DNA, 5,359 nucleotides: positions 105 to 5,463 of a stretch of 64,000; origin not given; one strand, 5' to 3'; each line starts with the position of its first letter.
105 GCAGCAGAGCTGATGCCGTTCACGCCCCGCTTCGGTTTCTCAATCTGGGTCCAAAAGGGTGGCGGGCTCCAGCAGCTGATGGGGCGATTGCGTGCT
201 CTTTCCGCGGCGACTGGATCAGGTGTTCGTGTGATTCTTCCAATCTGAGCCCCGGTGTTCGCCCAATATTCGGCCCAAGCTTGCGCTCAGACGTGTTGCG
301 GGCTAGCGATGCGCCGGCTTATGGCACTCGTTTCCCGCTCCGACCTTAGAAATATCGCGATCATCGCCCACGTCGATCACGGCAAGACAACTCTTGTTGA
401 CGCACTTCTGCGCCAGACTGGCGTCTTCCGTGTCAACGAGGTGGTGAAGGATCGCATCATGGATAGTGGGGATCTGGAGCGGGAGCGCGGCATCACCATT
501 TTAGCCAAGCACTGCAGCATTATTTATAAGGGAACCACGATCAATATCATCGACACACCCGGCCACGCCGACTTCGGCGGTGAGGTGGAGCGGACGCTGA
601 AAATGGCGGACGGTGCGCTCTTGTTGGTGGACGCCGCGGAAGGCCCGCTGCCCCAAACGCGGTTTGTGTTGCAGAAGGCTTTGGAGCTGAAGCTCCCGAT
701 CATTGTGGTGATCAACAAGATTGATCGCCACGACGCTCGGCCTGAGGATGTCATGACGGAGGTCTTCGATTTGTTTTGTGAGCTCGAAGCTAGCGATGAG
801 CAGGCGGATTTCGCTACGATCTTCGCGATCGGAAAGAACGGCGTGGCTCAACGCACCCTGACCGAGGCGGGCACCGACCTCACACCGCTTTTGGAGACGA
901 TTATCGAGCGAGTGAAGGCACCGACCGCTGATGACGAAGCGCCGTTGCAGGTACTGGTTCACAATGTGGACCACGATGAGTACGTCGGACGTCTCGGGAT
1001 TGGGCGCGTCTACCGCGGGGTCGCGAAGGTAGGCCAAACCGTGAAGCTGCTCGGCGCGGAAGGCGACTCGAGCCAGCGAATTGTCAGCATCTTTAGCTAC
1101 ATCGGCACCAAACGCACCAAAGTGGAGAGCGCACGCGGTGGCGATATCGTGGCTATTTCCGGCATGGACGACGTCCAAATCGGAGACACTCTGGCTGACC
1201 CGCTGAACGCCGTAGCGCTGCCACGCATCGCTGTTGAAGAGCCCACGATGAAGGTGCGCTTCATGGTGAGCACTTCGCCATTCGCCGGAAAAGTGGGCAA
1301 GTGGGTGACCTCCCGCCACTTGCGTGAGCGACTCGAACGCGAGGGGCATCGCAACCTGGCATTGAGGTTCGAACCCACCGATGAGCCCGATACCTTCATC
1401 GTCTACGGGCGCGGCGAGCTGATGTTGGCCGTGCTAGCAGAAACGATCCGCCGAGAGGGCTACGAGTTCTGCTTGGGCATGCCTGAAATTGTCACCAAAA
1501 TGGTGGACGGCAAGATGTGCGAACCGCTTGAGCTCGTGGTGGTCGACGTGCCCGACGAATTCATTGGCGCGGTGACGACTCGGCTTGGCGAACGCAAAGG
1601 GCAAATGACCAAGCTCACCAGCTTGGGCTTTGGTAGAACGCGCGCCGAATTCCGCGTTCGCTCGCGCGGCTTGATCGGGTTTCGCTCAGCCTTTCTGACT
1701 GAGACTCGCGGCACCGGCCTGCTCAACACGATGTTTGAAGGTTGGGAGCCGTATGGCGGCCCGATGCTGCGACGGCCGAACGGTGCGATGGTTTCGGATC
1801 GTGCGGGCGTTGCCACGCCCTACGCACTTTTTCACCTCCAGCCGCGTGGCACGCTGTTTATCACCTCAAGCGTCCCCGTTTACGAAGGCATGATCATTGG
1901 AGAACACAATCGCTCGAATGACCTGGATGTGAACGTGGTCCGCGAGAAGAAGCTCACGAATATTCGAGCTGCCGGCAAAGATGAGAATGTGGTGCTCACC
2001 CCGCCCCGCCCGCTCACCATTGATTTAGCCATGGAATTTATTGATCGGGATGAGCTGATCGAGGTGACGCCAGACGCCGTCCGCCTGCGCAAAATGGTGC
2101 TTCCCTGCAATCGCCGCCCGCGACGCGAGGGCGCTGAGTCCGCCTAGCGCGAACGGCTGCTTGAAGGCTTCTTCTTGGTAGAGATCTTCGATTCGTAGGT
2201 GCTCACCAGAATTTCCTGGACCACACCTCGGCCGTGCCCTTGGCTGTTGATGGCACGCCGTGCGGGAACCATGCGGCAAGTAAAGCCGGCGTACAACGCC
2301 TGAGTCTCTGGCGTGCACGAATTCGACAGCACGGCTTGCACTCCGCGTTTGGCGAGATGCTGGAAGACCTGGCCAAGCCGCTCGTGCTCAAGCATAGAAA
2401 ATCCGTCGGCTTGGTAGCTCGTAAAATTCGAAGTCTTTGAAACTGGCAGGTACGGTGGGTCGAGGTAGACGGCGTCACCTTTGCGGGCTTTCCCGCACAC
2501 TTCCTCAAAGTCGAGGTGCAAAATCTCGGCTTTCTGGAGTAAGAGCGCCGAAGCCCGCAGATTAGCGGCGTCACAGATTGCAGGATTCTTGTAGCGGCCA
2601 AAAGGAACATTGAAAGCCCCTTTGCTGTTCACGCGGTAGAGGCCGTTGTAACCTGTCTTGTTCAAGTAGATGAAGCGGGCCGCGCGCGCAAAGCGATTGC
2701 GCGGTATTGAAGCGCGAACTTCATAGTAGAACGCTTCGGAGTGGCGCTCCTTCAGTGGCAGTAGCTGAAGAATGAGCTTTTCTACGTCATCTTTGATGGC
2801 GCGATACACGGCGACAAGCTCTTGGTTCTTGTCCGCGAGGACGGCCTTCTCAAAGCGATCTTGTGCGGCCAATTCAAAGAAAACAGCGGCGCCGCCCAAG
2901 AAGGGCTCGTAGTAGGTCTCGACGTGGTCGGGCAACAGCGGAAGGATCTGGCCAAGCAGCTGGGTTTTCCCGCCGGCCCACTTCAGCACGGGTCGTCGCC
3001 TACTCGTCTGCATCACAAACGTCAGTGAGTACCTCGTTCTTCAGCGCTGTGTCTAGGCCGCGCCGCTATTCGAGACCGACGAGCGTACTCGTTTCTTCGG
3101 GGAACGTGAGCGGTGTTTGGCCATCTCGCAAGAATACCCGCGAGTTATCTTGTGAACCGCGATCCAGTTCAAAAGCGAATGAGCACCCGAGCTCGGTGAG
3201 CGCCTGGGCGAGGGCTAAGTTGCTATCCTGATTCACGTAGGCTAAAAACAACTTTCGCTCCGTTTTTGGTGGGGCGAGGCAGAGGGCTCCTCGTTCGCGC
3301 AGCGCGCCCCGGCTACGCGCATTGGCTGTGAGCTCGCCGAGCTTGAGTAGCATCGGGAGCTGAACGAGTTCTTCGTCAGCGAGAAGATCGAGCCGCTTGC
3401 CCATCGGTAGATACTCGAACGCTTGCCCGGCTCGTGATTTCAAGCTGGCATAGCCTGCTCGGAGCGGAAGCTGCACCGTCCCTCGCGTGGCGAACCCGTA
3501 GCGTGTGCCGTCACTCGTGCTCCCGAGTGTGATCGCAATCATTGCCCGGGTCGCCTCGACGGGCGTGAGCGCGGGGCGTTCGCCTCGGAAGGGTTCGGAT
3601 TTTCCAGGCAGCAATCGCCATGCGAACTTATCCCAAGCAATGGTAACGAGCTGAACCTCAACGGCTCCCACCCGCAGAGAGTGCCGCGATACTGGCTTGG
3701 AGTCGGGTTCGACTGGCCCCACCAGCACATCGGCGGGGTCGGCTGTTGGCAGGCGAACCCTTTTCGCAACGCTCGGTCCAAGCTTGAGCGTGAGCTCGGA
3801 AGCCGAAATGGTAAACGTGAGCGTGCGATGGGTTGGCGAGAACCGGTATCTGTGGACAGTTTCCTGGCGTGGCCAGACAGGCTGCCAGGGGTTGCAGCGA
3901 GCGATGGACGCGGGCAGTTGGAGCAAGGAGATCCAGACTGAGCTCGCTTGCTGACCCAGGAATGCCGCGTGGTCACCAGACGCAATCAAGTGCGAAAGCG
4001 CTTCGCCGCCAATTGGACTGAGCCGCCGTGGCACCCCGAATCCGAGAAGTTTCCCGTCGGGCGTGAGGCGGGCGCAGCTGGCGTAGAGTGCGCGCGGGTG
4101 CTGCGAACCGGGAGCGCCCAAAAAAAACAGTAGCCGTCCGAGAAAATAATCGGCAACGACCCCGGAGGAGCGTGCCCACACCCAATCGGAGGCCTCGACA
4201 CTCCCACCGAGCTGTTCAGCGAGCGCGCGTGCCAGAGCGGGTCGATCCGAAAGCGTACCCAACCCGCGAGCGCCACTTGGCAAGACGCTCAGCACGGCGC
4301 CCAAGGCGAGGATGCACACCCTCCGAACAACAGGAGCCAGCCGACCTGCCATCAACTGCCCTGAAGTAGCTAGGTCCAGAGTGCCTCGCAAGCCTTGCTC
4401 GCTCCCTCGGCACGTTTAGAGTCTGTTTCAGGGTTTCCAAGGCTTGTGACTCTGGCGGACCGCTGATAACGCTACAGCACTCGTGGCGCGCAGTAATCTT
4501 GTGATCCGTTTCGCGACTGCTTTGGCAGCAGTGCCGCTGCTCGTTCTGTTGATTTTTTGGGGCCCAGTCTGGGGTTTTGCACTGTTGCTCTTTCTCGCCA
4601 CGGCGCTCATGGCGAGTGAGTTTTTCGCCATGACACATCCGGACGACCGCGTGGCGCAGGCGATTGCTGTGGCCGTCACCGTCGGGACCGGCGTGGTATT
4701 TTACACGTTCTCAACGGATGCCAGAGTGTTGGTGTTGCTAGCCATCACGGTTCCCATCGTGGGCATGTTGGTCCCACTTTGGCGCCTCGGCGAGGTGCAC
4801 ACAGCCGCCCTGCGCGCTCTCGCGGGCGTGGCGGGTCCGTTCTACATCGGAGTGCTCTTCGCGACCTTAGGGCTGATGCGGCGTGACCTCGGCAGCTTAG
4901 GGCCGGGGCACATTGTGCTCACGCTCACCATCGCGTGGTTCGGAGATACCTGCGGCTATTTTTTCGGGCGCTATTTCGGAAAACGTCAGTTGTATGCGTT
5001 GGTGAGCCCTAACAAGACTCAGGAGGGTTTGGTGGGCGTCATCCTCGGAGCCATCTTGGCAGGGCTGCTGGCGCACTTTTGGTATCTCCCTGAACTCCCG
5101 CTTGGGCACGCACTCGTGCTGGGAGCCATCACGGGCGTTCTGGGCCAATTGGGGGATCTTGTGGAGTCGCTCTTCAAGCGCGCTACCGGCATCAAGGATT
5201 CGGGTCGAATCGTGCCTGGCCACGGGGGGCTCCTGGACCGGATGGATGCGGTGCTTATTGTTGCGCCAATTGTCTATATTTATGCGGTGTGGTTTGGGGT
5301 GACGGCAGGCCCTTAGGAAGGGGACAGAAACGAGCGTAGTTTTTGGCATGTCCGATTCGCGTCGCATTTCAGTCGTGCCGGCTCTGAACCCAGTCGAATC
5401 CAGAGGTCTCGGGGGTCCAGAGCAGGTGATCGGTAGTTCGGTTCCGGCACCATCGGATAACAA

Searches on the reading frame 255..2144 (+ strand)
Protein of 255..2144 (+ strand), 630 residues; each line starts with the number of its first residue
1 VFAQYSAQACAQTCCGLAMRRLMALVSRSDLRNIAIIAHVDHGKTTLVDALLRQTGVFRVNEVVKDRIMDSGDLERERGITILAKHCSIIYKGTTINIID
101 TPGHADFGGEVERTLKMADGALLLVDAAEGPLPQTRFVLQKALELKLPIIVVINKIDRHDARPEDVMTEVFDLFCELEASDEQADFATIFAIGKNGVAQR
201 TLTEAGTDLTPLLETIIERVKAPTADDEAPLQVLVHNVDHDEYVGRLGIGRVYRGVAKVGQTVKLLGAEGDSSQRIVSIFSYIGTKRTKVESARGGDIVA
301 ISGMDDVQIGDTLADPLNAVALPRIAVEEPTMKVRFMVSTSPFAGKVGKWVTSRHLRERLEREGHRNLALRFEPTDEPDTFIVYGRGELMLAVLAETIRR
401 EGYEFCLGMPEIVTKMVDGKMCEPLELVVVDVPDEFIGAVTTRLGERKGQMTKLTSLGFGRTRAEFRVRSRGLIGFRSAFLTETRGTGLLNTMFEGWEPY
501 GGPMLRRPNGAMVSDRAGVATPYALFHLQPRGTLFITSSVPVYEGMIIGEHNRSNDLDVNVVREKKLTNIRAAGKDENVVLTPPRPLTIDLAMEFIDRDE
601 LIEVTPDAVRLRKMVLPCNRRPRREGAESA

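Call 16: search_protein_families(library=pfam, proteins=[window:255-2144:+], max_evalue=0.0001)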
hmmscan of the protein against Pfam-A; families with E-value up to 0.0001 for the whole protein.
window:255-2144:+ (630 aa): 6 families
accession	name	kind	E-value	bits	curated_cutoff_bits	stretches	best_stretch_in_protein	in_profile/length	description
PF00009.33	GTP_EFTU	-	1.1e-54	185.4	26.5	1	30-210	2-186/188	Elongation factor Tu GTP binding domain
PF21018.2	BipA_C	-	1.1e-43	148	23.8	1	509-616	1-108/110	TypA/BipA C-terminal domain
PF00679.30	EFG_C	-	9.6e-18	64.4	27.9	1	421-505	2-86/89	Elongation factor G C-terminus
PF03144.31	GTP_EFTU_D2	-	7e-13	49.2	30.3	1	245-314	1-73/73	Elongation factor Tu domain 2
PF22042.2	EF-G_D2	-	9.9e-10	38.8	27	1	231-314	2-82/84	Elongation factor G domain 2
PF01926.29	MMR_HSR1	-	5.8e-07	30.1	21.9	1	34-155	2-113/113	50S ribosome-binding GTPase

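Call 53: find_homologous_proteins(query=window:255-2144:+, max_evalue=1e-100)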
Query window:255-2144:+ (630 aa): 7996 proteins with E <= 1e-100 among 8000 candidates; the best 120 are listed.
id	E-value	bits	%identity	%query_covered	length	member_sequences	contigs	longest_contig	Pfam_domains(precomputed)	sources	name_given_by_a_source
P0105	0.0e+0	1399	99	100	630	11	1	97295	PF21018.3,PF01926.30,PF00679.31,PF00009.34,PF03144.32,PF22042.3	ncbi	-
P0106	0.0e+0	1154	84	96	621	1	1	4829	PF21018.3,PF01926.30,PF00679.31,PF00009.34,PF03144.32,PF22042.3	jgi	jgi:GTP-binding protein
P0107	0.0e+0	1041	75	96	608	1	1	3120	PF21018.3,PF01926.30,PF00679.31,PF00009.34,PF03144.32,PF22042.3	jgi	jgi:GTP-binding protein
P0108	0.0e+0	1041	76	95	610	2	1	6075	PF21018.3,PF01926.30,PF00679.31,PF00009.34,PF03144.32,PF22042.3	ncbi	ncbi:MAG TPA: translational GTPase TypA [Polyangiaceae bacterium]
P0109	0.0e+0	1040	76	94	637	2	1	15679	PF21018.3,PF01926.30,PF00679.31,PF00009.34,PF03144.32,PF22042.3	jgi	jgi:GTP-binding protein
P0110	0.0e+0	1037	75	96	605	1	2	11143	PF21018.3,PF01926.30,PF00679.31,PF00009.34,PF03144.32,PF22042.3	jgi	jgi:GTP-binding protein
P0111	0.0e+0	1036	75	96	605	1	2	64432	PF21018.3,PF01926.30,PF00679.31,PF00009.34,PF03144.32,PF22042.3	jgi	jgi:GTP-binding protein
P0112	0.0e+0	1027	74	98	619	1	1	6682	PF21018.3,PF01926.30,PF00679.31,PF00009.34,PF03144.32,PF22042.3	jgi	-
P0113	0.0e+0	1027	75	95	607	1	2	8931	PF21018.3,PF01926.30,PF00679.31,PF00009.34,PF03144.32,PF22042.3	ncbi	-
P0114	0.0e+0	1026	75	96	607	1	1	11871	PF21018.3,PF01926.30,PF00679.31,PF00009.34,PF03144.32,PF22042.3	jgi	jgi:GTP-binding protein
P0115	0.0e+0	1026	75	96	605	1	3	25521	PF21018.3,PF01926.30,PF00679.31,PF00009.34,PF03144.32,PF22042.3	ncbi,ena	-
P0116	0.0e+0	1026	75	96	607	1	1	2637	PF21018.3,PF01926.30,PF00679.31,PF00009.34,PF03144.32,PF22042.3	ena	-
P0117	0.0e+0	1026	75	96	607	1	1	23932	PF21018.3,PF01926.30,PF00679.31,PF00009.34,PF03144.32,PF22042.3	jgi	jgi:GTP-binding protein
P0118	0.0e+0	1025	75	96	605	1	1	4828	PF21018.3,PF01926.30,PF00679.31,PF00009.34,PF03144.32,PF22042.3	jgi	jgi:GTP-binding protein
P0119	0.0e+0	1025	75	96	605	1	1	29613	PF21018.3,PF01926.30,PF00679.31,PF00009.34,PF03144.32,PF22042.3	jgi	jgi:GTP-binding protein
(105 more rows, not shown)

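Call 81: find_encoding_contigs(protein=P0105, flank=2000, max_places=3)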
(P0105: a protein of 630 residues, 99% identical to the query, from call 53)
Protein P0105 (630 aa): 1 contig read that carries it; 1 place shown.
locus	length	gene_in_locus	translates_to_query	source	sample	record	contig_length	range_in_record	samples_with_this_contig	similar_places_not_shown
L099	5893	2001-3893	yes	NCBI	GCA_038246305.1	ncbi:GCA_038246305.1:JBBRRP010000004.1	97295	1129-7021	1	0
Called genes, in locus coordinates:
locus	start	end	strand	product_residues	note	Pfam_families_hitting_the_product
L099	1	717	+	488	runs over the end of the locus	PF00202:Aminotran_3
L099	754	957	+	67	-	PF03884:YacG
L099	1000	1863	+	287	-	PF01430:HSP33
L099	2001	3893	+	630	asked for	PF00009:GTP_EFTU, PF01926:MMR_HSR1 (weak), PF22042:EF-G_D2, PF03144:GTP_EFTU_D2, PF00679:EFG_C, PF21018:BipA_C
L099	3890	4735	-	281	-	PF02086:MethyltransfD12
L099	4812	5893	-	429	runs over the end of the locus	-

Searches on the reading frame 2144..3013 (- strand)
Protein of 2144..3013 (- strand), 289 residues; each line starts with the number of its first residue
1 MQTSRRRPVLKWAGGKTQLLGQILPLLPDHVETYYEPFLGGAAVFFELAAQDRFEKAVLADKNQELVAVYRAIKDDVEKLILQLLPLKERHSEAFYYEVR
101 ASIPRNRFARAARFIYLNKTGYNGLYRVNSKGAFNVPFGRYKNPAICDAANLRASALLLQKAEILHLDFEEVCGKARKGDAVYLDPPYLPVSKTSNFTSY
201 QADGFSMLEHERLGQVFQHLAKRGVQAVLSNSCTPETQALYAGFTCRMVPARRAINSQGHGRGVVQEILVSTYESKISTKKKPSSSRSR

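Call 16: search_protein_families(library=pfam, proteins=[window:2144-3013:-], max_evalue=0.0001)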
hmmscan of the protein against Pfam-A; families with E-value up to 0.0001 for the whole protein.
window:2144-3013:- (289 aa): 1 family
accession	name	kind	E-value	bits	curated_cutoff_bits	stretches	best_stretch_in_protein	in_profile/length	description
PF02086.21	MethyltransfD12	-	5.1e-60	203.8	22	1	12-253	1-251/253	D12 class N6 adenine-specific DNA methyltransferase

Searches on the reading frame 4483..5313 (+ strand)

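Call 16: search_protein_families(library=pfam, proteins=[window:4483-5313:+], max_evalue=0.0001)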
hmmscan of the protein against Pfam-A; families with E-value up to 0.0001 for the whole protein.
window:4483-5313:+ (277 aa): 1 family
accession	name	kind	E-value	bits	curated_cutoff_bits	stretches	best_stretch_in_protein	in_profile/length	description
PF01148.25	CTP_transf_1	-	2.7e-51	175.4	24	1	8-269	2-262/264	Cytidylyltransferase family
